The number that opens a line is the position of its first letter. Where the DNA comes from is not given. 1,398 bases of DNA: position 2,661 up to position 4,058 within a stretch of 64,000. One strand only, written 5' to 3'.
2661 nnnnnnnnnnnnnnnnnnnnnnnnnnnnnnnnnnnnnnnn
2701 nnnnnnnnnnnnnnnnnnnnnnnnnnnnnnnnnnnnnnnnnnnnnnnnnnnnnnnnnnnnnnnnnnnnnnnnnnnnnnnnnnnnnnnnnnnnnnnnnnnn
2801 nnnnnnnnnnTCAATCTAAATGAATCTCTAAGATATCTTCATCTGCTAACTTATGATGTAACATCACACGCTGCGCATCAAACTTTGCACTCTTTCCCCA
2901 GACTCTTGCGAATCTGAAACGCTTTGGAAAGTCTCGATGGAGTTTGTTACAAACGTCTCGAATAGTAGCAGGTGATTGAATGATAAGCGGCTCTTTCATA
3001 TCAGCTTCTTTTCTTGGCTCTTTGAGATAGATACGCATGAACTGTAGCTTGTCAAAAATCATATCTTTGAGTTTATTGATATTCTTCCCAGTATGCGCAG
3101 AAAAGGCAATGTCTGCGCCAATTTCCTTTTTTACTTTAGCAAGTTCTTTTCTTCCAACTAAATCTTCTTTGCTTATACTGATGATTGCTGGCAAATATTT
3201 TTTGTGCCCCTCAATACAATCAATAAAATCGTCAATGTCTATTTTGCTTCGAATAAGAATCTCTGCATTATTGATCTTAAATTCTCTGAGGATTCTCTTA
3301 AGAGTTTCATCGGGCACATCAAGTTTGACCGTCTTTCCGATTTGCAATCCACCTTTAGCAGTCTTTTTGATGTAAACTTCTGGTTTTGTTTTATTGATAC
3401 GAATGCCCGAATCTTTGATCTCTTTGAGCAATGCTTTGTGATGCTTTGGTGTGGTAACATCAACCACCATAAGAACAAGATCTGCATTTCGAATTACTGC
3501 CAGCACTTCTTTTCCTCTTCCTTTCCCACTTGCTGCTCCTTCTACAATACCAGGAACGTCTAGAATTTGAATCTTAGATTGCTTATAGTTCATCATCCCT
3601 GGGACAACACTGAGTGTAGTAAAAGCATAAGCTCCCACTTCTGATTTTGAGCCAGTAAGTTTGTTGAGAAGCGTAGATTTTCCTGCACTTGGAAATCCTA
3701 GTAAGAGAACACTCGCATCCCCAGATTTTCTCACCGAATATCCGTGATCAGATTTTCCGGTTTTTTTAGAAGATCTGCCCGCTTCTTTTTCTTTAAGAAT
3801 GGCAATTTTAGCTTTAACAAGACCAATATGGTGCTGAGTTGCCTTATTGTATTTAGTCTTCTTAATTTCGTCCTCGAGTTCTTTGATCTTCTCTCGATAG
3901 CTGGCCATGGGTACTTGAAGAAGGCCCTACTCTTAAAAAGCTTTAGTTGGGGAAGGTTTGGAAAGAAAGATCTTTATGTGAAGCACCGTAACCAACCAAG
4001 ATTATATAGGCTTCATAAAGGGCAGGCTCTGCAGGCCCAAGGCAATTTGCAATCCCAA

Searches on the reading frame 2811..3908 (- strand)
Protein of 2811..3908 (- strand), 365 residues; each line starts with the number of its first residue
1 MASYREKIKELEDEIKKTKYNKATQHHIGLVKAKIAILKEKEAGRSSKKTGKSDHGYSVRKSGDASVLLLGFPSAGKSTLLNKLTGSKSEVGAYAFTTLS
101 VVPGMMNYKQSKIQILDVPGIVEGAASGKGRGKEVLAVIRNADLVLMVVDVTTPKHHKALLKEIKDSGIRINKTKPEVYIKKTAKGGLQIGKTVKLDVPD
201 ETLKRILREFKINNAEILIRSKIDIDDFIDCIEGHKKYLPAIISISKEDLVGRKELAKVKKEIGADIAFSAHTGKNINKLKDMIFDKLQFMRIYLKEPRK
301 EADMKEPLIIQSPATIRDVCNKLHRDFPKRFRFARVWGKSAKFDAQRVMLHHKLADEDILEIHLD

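Call 62: search_protein_families(library=pfam, proteins=[window:2811-3908:-], max_evalue=0.001)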
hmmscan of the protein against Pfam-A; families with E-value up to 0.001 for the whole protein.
window:2811-3908:- (365 aa): 7 families
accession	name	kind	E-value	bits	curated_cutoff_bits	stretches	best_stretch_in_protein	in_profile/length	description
PF16897.10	MMR_HSR1_Xtn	-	2.1e-27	95.6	35.2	1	185-289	1-105/106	C-terminal region of MMR_HSR1 domain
PF01926.29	MMR_HSR1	-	8e-25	87.6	21.9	1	67-172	2-103/113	50S ribosome-binding GTPase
PF02421.24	FeoB_N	-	1.6e-14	54.1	27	1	66-169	2-106/156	Ferrous iron transport protein B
PF02824.27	TGS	-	1.2e-13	51.3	22.2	1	303-363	12-59/60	TGS domain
PF00350.29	Dynamin_N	-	3.2e-06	27.7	27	0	109-154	99-141/168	Dynamin family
PF03193.22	RsgA_GTPase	-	1.9e-05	25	30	0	65-91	107-134/174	RsgA GTPase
PF00025.27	Arf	-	0.00025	21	22.3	0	64-120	14-67/174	ADP-ribosylation factor family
